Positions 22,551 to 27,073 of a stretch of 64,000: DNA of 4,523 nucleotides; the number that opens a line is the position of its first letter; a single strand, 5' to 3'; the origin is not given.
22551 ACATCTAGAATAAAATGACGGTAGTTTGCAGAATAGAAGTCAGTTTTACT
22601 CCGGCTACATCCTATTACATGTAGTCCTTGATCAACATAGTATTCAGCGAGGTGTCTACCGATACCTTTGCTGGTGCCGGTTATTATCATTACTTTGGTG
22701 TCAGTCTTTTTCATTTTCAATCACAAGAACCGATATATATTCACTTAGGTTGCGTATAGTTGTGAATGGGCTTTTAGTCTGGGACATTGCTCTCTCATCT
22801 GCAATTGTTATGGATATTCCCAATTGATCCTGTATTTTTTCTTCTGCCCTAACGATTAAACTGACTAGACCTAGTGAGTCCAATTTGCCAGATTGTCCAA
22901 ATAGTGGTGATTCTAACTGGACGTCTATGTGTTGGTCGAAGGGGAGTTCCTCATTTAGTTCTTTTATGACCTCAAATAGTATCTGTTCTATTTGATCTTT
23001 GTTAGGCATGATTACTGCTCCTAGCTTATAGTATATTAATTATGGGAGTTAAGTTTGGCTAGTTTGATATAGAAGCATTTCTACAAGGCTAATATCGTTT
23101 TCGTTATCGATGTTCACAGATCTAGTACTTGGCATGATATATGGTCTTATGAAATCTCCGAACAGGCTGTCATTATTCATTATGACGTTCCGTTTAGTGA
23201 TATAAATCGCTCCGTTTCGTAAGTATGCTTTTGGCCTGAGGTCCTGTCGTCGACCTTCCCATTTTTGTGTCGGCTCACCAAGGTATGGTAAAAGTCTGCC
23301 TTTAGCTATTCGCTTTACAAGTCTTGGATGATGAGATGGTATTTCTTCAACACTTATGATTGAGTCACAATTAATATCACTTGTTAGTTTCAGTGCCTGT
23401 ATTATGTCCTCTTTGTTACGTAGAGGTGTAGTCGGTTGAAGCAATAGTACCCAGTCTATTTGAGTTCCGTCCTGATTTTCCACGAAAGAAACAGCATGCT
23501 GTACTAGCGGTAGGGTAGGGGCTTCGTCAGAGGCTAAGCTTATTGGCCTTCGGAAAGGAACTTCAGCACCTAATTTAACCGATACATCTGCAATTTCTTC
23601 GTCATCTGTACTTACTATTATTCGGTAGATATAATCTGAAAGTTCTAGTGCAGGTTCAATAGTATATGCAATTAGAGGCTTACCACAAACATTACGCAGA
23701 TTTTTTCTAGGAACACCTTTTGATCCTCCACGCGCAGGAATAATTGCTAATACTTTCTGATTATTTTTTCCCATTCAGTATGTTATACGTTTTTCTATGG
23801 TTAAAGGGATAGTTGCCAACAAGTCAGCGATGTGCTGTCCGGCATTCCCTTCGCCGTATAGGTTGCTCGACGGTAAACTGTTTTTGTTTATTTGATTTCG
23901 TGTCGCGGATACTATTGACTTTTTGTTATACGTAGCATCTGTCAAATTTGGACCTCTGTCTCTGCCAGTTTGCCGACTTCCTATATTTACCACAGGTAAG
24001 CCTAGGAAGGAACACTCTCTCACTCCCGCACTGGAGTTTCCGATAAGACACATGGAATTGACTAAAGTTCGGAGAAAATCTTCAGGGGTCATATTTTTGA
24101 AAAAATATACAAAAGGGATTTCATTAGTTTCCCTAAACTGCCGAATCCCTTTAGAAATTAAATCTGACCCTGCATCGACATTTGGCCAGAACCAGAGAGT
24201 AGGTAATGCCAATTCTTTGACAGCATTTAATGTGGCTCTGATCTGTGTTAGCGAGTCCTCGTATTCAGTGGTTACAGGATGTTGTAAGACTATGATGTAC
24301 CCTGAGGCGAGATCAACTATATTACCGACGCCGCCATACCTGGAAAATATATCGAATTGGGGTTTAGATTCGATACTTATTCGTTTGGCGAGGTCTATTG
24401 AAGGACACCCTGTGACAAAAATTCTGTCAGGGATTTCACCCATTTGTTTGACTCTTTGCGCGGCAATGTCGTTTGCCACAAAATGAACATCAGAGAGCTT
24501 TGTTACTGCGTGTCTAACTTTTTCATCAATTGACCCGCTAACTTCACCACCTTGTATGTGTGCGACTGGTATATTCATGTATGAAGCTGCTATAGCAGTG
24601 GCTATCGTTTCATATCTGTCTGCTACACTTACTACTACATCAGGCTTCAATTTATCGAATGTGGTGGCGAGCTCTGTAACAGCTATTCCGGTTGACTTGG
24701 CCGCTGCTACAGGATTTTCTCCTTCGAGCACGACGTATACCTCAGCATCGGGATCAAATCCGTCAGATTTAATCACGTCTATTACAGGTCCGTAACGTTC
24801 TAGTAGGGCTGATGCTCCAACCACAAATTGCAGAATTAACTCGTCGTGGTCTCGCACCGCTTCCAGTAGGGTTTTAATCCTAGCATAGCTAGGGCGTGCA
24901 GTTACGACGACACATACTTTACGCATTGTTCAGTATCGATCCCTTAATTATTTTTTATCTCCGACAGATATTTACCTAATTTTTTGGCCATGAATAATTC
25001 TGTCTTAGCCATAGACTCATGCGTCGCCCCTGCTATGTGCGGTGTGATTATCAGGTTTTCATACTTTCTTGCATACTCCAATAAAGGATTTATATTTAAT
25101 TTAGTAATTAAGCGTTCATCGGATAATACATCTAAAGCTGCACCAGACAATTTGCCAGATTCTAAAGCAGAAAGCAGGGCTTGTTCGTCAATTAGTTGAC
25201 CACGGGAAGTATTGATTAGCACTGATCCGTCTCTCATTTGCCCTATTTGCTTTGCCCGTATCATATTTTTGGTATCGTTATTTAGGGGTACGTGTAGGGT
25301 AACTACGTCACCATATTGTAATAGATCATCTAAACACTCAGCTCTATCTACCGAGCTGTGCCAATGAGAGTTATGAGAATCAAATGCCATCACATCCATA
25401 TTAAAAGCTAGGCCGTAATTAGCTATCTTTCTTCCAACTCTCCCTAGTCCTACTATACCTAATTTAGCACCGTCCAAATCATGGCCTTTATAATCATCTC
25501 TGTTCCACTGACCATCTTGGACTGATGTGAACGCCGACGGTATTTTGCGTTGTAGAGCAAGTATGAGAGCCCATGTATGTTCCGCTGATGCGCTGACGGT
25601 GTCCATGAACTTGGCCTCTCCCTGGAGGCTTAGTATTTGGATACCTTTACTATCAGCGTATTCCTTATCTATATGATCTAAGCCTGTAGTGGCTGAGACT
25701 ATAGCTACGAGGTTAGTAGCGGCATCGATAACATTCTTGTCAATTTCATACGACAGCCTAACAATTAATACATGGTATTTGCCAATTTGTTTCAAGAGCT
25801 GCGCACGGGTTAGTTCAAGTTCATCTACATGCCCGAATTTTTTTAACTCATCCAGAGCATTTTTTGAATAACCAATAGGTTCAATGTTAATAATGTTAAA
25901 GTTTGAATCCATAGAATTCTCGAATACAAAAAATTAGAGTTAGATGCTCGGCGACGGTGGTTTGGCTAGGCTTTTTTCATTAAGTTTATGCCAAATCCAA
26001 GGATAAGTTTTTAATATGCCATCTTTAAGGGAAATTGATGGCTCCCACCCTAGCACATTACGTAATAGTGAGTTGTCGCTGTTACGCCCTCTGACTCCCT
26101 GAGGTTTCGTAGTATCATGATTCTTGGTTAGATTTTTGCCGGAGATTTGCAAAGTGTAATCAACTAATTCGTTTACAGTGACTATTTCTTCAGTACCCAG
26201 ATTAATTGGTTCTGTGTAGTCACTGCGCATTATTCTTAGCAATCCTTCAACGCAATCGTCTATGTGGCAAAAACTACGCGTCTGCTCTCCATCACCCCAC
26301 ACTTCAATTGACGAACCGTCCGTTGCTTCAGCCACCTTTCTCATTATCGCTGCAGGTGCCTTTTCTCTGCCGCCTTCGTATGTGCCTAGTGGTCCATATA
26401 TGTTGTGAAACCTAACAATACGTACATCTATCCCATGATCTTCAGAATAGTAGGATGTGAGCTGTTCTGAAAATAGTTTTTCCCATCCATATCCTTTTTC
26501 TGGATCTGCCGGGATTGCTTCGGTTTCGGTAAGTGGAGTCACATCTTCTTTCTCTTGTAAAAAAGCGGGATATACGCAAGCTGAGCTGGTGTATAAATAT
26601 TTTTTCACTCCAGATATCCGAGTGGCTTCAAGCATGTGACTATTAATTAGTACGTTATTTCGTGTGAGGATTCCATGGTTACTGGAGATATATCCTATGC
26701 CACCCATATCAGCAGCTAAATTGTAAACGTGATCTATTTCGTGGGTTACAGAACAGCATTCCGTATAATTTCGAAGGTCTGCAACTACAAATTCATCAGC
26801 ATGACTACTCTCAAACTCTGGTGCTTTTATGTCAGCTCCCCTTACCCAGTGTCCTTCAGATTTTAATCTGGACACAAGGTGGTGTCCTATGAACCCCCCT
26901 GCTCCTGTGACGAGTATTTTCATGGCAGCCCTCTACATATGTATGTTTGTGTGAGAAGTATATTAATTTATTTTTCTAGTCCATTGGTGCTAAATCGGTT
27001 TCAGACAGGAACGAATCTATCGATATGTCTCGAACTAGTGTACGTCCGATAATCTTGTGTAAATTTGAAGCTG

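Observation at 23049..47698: Three separate nonulosonic-acid (sialic-acid-like) synthesis and activation modules in one operon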

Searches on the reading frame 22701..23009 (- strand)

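Call 3: search_protein_families(library=pfam, proteins=[window:22701-23009:-])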
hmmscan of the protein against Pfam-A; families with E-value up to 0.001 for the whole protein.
window:22701-23009:- (102 aa): 0 families

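Call 31: search_protein_families(library=pfam, proteins=[window:22701-23009:-], max_evalue=0.05)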
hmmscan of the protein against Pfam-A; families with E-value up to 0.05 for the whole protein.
window:22701-23009:- (102 aa): 1 family
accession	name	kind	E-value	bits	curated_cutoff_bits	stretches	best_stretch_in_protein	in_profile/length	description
PF00550.31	PP-binding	-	0.003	18.2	20.8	1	20-70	9-52/67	Phosphopantetheine attachment site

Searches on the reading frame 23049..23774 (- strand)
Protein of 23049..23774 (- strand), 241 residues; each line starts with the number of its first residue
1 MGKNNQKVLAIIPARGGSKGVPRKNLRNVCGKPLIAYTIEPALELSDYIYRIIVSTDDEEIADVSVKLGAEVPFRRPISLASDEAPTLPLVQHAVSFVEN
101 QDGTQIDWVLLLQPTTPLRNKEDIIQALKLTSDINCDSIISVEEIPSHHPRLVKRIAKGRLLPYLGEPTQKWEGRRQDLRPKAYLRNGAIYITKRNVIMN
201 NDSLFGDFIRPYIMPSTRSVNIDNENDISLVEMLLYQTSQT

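Call 3: search_protein_families(library=pfam, proteins=[window:23049-23774:-])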
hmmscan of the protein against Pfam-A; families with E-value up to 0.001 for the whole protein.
window:23049-23774:- (241 aa): 1 family
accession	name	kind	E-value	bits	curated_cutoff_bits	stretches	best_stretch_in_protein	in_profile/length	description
PF02348.25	CTP_transf_3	-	5.8e-20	72.5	22.6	1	10-129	2-112/217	Cytidylyltransferase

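Call 6: search_protein_families(library=ncbifam, proteins=[window:23049-23774:-], max_evalue=0.00001)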
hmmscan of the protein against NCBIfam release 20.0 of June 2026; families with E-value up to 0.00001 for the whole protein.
window:23049-23774:- (241 aa): 6 families
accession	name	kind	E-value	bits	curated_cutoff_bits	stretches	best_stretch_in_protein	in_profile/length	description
TIGR03584.1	PseF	equivalog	1.7e-45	155.4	205.7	1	9-234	1-219/222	pseudaminic acid cytidylyltransferase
NF003952.0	PRK05450.1-5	subfamily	1.1e-11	44.4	193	1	7-76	2-70/250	3-deoxy-manno-octulosonate cytidylyltransferase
NF003950.0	PRK05450.1-3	subfamily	5.6e-11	42.2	234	1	7-73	2-67/248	3-deoxy-manno-octulosonate cytidylyltransferase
NF003948.0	PRK05450.1-1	equivalog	1.2e-10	41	281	1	4-147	2-136/248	3-deoxy-manno-octulosonate cytidylyltransferase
NF009905.0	PRK13368.1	subfamily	4.9e-10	39.1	255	1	7-74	2-68/243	3-deoxy-manno-octulosonate cytidylyltransferase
TIGR00466.1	kdsB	equivalog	2.9e-09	36.7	155.2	1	9-75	4-68/241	3-deoxy-manno-octulosonate cytidylyltransferase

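Call 20: search_solved_structures(query=window:23049-23774:-, max_evalue=0.001, show_alignments=0)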
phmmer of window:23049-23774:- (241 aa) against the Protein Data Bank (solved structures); distinct sequences matched with E-value up to 0.001: 16.
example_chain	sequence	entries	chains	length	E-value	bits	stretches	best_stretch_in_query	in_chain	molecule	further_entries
6ifd_A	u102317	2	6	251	2.8e-34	122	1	6-233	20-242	CMP-N-acetylneuraminate Synthetase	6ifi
9ftb_A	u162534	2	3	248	4.4e-33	118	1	8-233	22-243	NeuA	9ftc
1eyr_A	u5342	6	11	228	2e-27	99.5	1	8-235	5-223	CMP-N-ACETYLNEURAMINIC ACID SYNTHETASE | N-acylneuraminate cytidylyltransferase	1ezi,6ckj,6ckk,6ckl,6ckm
9t4z_A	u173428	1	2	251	2.6e-20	76.2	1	7-206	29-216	PpNeuA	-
1qwj_A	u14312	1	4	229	8.8e-19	71.2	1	9-233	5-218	cytidine monophospho-N-acetylneuraminic acid synthetase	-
1vh3_A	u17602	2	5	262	2.7e-08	36.9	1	10-74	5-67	3-deoxy-manno-octulosonate cytidylyltransferase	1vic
3duv_A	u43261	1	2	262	2.7e-08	36.9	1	10-74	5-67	3-deoxy-manno-octulosonate cytidylyltransferase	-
3jtj_A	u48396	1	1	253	4.1e-07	33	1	5-176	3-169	3-deoxy-manno-octulosonate cytidylyltransferase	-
8ees_A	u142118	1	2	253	1.7e-06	31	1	7-78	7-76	3-deoxy-manno-octulosonate cytidylyltransferase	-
3k8d_A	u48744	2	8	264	6e-06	29.2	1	7-78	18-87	3-deoxy-manno-octulosonate cytidylyltransferase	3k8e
1gq9_A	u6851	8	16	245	7e-06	29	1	7-76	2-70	3-DEOXY-MANNO-OCTULOSONATE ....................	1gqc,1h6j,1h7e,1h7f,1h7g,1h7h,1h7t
1vh1_A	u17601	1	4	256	1e-05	28.5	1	9-78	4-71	3-deoxy-manno-octulosonate cytidylyltransferase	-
2y6p_A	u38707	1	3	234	3.6e-05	26.7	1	10-89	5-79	3-DEOXY-MANNO-OCTULOSONATE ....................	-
3tqd_A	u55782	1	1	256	4.1e-05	26.5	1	8-75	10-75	3-deoxy-manno-octulosonate cytidylyltransferase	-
3oam_A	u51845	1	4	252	5.2e-05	26.2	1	10-77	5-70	3-deoxy-manno-octulosonate cytidylyltransferase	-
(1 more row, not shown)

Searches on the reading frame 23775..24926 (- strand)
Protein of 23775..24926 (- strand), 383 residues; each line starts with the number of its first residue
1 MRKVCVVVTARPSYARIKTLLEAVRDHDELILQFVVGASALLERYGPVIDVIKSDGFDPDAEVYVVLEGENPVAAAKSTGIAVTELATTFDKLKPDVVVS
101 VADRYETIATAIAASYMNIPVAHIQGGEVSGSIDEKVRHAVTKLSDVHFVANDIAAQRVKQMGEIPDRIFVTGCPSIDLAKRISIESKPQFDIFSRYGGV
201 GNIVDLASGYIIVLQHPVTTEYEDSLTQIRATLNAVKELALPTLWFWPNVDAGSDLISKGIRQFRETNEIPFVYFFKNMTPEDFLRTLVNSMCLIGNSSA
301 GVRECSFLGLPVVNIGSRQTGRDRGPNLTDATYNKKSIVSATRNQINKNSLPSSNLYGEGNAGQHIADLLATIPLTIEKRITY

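Call 3: search_protein_families(library=pfam, proteins=[window:23775-24926:-])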
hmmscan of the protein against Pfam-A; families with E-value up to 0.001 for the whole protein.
window:23775-24926:- (383 aa): 1 family
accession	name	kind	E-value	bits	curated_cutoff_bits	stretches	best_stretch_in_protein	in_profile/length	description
PF02350.25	Epimerase_2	-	4.2e-65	220.3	30.6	1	23-370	2-346/347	UDP-N-acetylglucosamine 2-epimerase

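Call 6: search_protein_families(library=ncbifam, proteins=[window:23775-24926:-], max_evalue=0.00001)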
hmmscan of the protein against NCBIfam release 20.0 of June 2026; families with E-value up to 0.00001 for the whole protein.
window:23775-24926:- (383 aa): 2 families
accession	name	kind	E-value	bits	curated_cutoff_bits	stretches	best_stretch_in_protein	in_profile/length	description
TIGR03568.1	NeuC_NnaA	equivalog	7.2e-112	373.9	235.9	1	2-370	1-365/365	UDP-N-acetylglucosamine 2-epimerase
TIGR00236.1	wecB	equivalog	8.1e-19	68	210.15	1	3-370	2-362/366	non-hydrolyzing UDP-N-acetylglucosamine 2-epimerase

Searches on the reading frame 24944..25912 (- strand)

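Call 3: search_protein_families(library=pfam, proteins=[window:24944-25912:-])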
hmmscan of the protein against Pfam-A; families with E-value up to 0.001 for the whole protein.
window:24944-25912:- (322 aa): 3 families
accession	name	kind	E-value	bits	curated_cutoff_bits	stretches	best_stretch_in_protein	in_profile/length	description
PF02826.25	2-Hacid_dh_C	-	6.8e-52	175.8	25.1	1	115-294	2-178/178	D-isomer specific 2-hydroxyacid dehydrogenase, NAD binding domain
PF00389.36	2-Hacid_dh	-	5.5e-14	52.4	24.6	1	17-318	9-126/134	D-isomer specific 2-hydroxyacid dehydrogenase, catalytic domain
PF03446.21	NAD_binding_2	-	0.00026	21.5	21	1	150-252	1-109/161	NAD binding domain of 6-phosphogluconate dehydrogenase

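Call 7: search_protein_families(library=ncbifam, proteins=[window:24944-25912:-], max_evalue=0.0001)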
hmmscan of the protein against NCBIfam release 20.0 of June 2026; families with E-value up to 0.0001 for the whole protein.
window:24944-25912:- (322 aa): 22 families
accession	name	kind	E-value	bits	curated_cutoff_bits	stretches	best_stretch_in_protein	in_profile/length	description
TIGR01327.1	PGDH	equivalog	6.6e-70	236.4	454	1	30-316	25-301/525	phosphoglycerate dehydrogenase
NF008759.0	PRK11790.1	equivalog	5.5e-60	203.2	404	1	16-317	21-318/410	phosphoglycerate dehydrogenase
NF005069.0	PRK06487.1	equivalog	4.7e-52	177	448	1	35-311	38-306/320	2-hydroxyacid dehydrogenase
NF009714.1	PRK13243.1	equivalog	2.5e-51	175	455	1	31-312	31-309/332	glyoxylate reductase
NF006263.0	PRK08410.1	equivalog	3.9e-50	171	389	1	16-303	12-294/311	D-2-hydroxyacid dehydrogenase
NF000492.1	vanH_gen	exception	1.1e-43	149.5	540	1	70-304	69-299/312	D-lactate dehydrogenase VanH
NF005387.0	PRK06932.1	equivalog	6.6e-42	143.6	492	1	50-302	48-296/314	2-hydroxyacid dehydrogenase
NF005750.0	PRK07574.1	equivalog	4e-37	128.2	329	1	57-303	104-344/386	NAD-dependent formate dehydrogenase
NF000112.1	vanH-Amyco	exception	4.5e-37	128.1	625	1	70-304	98-328/348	VanH-AOV family D-lactate dehydrogenase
NF011938.0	PRK15409.1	equivalog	3.7e-36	124.8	492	1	49-300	48-293/324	glyoxylate/hydroxypyruvate reductase GhrB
NF000371.1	vanH_Agroup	exception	7.9e-36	123.9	700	1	71-303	75-303/322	VanH-A/VanH-Pt family D-lactate dehydrogenase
NF000151.1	vanH-Ac1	exception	2.9e-35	122.2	750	1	71-303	106-335/351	D-lactate dehydrogenase VanH-Ac1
NF041369.1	Dhydh_Halo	equivalog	2.2e-33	115.8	400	1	71-305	59-284/305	D-2-hydroxyacid dehydrogenase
NF001309.0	PRK00257.1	equivalog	1.8e-32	112.7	434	2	141-302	109-264/379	4-phosphoerythronate dehydrogenase PdxB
NF000004.1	vanH-D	exception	1.8e-30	106.2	550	1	71-301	76-302/323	D-lactate dehydrogenase VanH-D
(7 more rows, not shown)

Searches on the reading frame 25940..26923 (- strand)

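Call 3: search_protein_families(library=pfam, proteins=[window:25940-26923:-])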
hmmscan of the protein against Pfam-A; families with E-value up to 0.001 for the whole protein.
window:25940-26923:- (327 aa): 7 families
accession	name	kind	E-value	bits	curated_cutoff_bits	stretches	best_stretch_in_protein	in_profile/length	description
PF01370.27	Epimerase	-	6.8e-50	170.1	20.9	1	3-243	1-240/240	NAD dependent epimerase/dehydratase family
PF16363.11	GDP_Man_Dehyd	-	2.4e-34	119.7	27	1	4-304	1-330/332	GDP-mannose 4,6 dehydratase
PF01073.25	3Beta_HSD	-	7.7e-11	42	22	1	4-155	1-156/280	3-beta hydroxysteroid dehydrogenase/isomerase family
PF07993.18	NAD_binding_4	-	1.7e-09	37.6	20.1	1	59-211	85-241/258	Male sterility protein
PF13460.12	NAD_binding_10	-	2e-06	28.2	27.2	1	7-119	1-103/184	NAD(P)H-binding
PF02719.21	Polysacc_synt_2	-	2.5e-06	27.3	20.2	0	3-114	1-128/293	Polysaccharide biosynthesis protein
PF04321.23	RmlD_sub_bind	-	0.00013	21.6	27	1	1-178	1-154/287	RmlD substrate binding domain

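Call 7: search_protein_families(library=ncbifam, proteins=[window:25940-26923:-], max_evalue=0.0001)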
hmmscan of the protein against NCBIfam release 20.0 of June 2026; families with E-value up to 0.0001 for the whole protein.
window:25940-26923:- (327 aa): 27 families (the best 25 are shown)
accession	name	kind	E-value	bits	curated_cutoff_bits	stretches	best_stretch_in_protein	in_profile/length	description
NF047922.1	GDPFucSynFcl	equivalog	2.4e-38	132.3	500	1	2-313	4-304/308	GDP-L-fucose synthase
TIGR04180.1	EDH_00030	hypoth_equivalog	2.1e-25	89.4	475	1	3-297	1-296/297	NAD-dependent 4,6-dehydratase LegB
TIGR01179.1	galE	equivalog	3.2e-25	88.6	262.3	1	2-315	1-328/332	UDP-glucose 4-epimerase GalE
TIGR01181.1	dTDP_gluc_dehyt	equivalog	4e-24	85.3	365.1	1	2-311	1-312/321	dTDP-glucose 4,6-dehydratase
TIGR02197.1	heptose_epim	equivalog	8.9e-19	67.8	274.6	1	3-309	1-312/316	ADP-glyceromanno-heptose 6-epimerase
TIGR03466.1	HpnA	hypoth_equivalog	2.8e-14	52.7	367.65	1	1-171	1-166/327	hopanoid-associated sugar epimerase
NF042422.1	oxyalk_red_OleD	equivalog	4.6e-12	45.9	580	1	1-121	1-117/329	2-alkyl-3-oxoalkanoate reductase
NF005998.1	PRK08125.1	equivalog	1.3e-11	43.6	777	1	2-235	317-554/649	bifunctional UDP-4-amino-4-deoxy-L-arabinose formyltransferase/UDP-glucuronic acid oxidase ArnA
NF011728.1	PRK15181.1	equivalog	6.3e-11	41.9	760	1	45-313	73-340/348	Vi polysaccharide biosynthesis UDP-N-acetylglucosaminuronic acid C-4 epimerase TviC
NF043036.1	ErythonDh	equivalog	7.1e-11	41.9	325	1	1-175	1-179/321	D-erythronate dehydrogenase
NF007956.0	PRK10675.1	subfamily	7.6e-11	41.7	394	1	1-310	1-329/338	UDP-glucose 4-epimerase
NF041293.1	G6PDh_Azf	equivalog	1.6e-10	40.8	400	1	3-176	5-183/252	NAD-dependent glucose-6-phosphate dehydrogenase Azf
NF008872.0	PRK11908.1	equivalog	9.4e-10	38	294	1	1-235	2-240/349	bifunctional UDP-4-keto-pentose/UDP-xylose synthase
NF042423.1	oxyalk_red_Shew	equivalog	2.4e-09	36.7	580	1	2-179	10-178/331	2-alkyl-3-oxoalkanoate reductase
TIGR01777.1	yfcH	hypoth_equivalog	3.1e-09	36.8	207.35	1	3-255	1-235/292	TIGR01777 family oxidoreductase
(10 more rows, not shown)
